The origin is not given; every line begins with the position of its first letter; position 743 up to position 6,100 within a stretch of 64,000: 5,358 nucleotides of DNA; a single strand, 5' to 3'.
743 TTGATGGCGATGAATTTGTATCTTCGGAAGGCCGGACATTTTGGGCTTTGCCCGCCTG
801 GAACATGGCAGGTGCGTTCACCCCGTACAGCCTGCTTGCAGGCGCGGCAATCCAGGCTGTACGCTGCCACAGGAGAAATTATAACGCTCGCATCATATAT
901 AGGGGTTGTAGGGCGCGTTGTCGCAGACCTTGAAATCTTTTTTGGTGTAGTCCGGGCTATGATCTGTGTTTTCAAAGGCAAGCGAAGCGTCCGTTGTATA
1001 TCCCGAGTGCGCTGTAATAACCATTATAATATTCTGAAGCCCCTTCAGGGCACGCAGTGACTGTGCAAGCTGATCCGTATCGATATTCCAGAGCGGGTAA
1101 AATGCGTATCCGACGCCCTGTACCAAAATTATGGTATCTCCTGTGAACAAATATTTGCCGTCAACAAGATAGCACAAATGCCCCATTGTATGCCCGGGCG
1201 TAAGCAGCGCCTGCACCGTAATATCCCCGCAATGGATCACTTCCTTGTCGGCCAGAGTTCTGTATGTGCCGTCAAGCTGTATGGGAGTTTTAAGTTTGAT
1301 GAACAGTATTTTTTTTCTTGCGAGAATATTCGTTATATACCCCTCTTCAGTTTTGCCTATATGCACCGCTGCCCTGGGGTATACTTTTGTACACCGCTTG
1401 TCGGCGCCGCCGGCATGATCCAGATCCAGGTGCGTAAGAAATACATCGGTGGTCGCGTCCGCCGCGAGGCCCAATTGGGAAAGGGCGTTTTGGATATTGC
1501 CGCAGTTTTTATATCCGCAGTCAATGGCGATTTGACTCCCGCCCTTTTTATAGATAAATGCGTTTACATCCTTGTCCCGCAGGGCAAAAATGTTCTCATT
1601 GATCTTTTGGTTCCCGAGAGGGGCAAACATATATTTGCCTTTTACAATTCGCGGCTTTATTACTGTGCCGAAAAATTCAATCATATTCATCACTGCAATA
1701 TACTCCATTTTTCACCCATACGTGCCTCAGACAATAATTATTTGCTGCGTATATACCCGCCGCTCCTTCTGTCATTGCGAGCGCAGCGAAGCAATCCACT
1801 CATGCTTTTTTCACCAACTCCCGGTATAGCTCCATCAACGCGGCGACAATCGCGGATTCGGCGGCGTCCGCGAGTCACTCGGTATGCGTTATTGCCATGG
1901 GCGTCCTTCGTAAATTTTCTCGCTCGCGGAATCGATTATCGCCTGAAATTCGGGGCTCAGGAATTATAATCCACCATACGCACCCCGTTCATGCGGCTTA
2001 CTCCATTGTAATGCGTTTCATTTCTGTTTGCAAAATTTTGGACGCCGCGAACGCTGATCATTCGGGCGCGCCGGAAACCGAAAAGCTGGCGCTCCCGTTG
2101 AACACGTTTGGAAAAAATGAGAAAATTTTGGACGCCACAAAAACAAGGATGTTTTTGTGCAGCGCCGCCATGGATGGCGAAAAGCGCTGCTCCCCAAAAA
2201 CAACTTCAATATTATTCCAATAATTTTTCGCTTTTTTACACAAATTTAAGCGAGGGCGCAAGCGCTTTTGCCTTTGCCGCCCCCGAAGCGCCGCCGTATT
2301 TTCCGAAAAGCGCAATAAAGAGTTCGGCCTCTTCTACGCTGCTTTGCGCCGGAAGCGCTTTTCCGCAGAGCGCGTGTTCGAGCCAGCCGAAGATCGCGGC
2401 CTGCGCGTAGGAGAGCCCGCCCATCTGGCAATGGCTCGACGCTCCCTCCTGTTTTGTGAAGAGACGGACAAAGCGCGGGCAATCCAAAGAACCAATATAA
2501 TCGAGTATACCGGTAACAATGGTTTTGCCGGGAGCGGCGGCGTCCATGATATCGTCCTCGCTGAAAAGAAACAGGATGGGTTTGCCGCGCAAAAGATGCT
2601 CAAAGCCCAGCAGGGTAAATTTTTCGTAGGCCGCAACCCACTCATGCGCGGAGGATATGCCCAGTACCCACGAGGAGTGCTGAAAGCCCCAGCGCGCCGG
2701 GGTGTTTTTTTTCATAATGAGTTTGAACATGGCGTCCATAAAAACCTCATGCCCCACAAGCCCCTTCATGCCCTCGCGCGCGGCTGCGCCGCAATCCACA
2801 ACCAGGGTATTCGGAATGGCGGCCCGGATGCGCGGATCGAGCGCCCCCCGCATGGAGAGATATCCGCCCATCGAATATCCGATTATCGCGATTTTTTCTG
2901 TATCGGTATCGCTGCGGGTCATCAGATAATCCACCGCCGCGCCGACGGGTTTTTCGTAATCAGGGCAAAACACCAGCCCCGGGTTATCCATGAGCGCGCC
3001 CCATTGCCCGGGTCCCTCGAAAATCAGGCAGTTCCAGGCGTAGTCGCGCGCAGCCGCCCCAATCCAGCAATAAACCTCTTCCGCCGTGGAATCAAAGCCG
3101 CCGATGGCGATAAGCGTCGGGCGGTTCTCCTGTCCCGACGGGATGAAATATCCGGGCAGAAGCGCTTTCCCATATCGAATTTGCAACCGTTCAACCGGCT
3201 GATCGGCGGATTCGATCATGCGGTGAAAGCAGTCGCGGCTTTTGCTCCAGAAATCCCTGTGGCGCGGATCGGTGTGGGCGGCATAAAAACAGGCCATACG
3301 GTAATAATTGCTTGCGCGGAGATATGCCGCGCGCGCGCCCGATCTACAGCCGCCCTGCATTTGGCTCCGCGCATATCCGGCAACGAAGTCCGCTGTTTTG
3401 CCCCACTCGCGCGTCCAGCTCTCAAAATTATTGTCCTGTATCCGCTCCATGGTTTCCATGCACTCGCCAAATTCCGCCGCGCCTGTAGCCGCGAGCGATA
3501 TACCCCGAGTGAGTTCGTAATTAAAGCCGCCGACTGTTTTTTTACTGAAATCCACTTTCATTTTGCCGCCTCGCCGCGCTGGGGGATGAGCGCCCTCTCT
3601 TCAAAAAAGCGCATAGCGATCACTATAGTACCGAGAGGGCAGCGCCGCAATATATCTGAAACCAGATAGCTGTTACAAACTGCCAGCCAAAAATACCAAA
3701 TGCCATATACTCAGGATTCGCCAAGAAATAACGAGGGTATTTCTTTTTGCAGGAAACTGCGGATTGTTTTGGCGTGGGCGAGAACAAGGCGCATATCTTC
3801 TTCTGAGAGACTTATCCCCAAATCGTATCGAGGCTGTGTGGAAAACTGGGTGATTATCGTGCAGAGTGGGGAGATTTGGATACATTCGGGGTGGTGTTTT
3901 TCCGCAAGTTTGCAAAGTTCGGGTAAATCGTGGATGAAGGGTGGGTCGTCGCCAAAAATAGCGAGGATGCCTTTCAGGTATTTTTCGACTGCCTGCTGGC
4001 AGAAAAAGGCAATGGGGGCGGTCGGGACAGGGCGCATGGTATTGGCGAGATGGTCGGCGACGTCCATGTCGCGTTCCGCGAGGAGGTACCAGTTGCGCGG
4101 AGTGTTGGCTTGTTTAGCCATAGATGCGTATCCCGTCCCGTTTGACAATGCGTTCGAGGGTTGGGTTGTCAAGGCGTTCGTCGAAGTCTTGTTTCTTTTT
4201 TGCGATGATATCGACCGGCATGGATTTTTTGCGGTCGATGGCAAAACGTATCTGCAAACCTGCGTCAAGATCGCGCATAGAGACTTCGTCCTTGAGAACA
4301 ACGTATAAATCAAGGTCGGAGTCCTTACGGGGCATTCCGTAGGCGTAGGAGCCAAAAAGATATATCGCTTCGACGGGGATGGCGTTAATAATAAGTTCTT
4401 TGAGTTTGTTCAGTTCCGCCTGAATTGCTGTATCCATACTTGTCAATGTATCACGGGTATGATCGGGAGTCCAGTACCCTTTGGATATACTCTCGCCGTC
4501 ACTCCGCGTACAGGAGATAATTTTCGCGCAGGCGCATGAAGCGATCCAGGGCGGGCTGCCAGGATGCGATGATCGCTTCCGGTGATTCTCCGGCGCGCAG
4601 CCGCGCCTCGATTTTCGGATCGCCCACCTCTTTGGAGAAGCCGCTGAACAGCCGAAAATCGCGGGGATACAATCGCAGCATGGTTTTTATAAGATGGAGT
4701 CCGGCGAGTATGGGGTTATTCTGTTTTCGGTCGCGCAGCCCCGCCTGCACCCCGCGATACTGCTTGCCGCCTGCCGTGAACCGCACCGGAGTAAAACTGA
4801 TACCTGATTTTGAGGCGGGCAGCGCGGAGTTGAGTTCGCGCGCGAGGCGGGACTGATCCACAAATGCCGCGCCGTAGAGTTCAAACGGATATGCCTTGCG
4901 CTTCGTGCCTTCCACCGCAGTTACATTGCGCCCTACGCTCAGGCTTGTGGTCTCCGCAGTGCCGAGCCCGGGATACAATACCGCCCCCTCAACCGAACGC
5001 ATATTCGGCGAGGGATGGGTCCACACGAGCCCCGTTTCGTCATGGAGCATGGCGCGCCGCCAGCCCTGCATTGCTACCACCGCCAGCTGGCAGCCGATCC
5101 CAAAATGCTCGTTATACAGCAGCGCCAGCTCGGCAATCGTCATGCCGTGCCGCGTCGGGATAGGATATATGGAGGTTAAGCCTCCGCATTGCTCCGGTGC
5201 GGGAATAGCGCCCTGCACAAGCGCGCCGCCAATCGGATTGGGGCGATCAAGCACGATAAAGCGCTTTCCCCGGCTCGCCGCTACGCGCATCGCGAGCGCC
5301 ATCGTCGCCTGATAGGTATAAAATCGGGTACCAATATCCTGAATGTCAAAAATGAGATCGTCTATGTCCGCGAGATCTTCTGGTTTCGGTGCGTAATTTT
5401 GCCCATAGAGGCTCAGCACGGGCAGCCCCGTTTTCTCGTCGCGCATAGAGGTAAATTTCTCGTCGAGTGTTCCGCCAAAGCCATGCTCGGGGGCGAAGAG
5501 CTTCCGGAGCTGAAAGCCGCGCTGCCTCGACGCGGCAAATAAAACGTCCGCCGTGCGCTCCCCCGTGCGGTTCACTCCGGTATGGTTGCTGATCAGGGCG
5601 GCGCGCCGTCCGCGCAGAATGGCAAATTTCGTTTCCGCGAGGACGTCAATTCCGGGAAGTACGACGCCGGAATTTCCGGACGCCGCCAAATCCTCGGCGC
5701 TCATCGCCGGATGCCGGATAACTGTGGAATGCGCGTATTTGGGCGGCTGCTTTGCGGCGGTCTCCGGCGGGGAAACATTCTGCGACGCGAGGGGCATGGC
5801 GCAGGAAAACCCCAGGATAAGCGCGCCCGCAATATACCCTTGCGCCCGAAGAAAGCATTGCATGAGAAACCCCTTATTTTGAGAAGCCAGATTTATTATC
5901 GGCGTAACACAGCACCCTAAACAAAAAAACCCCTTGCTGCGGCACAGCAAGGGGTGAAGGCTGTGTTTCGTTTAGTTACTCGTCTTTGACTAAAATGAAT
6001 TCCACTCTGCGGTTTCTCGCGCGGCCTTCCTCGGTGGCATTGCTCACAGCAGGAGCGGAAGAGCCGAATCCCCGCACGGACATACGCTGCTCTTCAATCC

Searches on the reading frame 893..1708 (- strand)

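Call 34: search_protein_families(library=pfam, proteins=[window:893-1708:-], max_evalue=0.00001)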
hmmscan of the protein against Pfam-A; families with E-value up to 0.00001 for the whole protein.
window:893-1708:- (271 aa): 1 family
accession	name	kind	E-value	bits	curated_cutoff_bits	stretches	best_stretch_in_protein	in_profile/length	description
PF00753.33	Lactamase_B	-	2.4e-13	50.9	22.7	1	46-222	4-185/196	Metallo-beta-lactamase superfamily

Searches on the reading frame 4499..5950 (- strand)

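Call 34: search_protein_families(library=pfam, proteins=[window:4499-5950:-], max_evalue=0.00001)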
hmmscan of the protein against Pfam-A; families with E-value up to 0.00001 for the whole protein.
window:4499-5950:- (483 aa): 2 families
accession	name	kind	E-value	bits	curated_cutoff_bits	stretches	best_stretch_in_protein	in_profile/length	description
PF07075.17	NamZ_N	-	4.4e-71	238.9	26.9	1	118-320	2-202/203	Exo-beta-N-acetylmuramidase NamZ, N-terminal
PF20732.2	NamZ_C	-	6.2e-28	98.9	25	1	324-481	1-152/152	Exo-beta-N-acetylmuramidase NamZ, C-terminal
